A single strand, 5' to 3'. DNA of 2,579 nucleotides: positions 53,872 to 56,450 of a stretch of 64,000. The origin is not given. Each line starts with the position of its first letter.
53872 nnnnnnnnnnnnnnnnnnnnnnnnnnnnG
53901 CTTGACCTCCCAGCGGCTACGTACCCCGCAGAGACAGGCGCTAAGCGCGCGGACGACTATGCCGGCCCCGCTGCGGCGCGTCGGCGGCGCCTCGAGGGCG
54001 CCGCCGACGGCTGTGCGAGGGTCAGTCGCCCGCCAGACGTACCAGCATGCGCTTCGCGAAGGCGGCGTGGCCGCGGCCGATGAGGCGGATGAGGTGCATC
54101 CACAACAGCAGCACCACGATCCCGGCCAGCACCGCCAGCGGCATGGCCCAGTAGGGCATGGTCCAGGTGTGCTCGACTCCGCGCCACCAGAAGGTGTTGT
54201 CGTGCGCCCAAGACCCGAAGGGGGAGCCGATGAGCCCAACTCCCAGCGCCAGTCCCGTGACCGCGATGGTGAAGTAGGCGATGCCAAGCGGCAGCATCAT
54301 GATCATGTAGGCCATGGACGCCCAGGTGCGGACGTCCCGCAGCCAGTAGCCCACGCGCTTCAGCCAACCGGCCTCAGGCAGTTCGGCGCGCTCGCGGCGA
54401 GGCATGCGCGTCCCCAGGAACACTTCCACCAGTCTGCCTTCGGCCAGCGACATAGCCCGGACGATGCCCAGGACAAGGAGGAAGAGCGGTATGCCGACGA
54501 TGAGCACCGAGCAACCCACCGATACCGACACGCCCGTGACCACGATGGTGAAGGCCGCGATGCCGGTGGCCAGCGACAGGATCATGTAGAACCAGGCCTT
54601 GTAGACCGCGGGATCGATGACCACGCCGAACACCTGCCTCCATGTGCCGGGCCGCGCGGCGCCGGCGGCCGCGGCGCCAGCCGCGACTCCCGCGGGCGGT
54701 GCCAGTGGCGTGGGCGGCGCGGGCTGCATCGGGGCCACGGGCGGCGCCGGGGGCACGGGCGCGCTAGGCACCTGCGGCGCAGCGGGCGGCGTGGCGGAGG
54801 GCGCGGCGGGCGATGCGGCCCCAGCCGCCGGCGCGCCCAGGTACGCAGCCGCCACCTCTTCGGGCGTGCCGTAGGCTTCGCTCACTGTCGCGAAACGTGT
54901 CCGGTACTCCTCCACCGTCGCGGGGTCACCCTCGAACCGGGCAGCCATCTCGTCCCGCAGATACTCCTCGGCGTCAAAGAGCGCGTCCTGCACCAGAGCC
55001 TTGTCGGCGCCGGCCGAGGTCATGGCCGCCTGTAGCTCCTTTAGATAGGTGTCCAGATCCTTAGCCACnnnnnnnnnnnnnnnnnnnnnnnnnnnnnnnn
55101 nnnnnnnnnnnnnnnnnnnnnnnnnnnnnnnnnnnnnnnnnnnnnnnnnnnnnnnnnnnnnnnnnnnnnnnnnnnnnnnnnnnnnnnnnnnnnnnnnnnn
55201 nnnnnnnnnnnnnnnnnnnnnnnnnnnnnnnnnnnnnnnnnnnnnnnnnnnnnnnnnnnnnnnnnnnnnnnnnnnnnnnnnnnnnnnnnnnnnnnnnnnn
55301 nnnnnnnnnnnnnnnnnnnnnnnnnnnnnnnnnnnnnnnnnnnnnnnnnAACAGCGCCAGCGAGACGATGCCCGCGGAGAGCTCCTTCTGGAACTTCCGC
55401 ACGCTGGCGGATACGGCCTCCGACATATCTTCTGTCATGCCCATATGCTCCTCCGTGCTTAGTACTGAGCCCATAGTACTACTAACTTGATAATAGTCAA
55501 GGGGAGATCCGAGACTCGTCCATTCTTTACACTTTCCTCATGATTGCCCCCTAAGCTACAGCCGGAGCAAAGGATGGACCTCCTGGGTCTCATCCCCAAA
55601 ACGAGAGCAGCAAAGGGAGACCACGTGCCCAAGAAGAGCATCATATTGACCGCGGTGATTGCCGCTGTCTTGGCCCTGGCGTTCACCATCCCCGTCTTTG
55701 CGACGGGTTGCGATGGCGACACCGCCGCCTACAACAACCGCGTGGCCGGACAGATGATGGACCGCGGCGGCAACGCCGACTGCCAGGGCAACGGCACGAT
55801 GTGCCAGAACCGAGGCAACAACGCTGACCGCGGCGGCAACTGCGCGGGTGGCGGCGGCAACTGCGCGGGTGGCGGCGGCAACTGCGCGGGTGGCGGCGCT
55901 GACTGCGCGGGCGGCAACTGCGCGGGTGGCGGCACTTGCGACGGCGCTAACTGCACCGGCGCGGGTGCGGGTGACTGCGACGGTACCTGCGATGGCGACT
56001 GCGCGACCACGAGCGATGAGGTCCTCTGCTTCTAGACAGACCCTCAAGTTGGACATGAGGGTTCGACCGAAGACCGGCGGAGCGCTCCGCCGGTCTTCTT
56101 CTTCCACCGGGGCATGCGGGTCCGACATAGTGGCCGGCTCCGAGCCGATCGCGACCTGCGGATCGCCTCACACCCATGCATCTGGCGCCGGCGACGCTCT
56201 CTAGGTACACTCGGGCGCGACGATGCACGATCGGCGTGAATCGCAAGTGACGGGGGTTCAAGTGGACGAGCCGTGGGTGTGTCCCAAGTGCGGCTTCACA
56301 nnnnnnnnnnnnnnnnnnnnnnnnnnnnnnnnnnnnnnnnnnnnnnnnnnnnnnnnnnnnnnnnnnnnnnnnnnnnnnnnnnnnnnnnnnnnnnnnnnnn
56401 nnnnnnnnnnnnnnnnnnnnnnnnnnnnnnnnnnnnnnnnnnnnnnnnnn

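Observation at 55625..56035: Secreted Cys/Gly-rich heptad-repeat lipoprotein (GGGGNCA x about 5) just upstream of the hgcAB cluster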

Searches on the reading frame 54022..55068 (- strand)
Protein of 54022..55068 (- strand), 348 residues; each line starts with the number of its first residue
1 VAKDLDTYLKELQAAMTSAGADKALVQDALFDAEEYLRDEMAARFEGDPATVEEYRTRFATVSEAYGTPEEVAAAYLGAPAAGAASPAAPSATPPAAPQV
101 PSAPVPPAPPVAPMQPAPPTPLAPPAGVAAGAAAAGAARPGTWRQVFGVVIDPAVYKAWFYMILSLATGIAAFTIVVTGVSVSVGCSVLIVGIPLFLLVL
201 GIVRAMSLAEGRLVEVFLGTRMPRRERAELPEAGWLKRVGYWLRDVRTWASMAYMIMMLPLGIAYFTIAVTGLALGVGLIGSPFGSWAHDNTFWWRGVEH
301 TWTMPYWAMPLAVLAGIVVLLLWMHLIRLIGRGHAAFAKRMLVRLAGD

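Call 5: search_protein_families(library=pfam, proteins=[window:54022-55068:-], max_evalue=0.01)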
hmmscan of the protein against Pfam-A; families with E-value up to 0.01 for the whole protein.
window:54022-55068:- (348 aa): 3 families
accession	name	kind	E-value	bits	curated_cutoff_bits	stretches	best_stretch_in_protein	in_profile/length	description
PF13796.11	Sensor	-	1.4e-30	106.9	28.2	1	161-342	1-162/162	Putative sensor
PF22564.2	HAAS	-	0.00045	21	27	1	7-75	1-55/55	HAAS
PF02687.27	FtsX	-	0.0092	16.5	25.5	1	264-324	50-108/120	FtsX-like permease C-terminal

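Call 7: search_protein_families(library=ncbifam, proteins=[window:54022-55068:-], max_evalue=0.1)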
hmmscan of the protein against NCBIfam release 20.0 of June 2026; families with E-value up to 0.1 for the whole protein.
window:54022-55068:- (348 aa): 3 families
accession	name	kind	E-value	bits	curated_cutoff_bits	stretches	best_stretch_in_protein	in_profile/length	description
NF008357.0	PRK11146.1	exception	0.00016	20.7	439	1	234-271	253-290/414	lipoprotein-releasing ABC transporter permease subunit LolE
TIGR02213.1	lolE_release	exception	0.00029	19.8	540.35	1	234-271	250-287/411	lipoprotein-releasing ABC transporter permease subunit LolE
TIGR02212.1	lolCE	equivalog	0.054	12.4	362.45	0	233-273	249-288/411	lipoprotein-releasing ABC transporter permease subunit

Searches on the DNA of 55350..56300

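Call 78: search_rna_families(source=window, start=55350, end=56300, threshold=evalue, max_evalue=1)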
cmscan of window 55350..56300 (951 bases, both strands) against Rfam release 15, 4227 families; matches with E-value up to 1: 0.
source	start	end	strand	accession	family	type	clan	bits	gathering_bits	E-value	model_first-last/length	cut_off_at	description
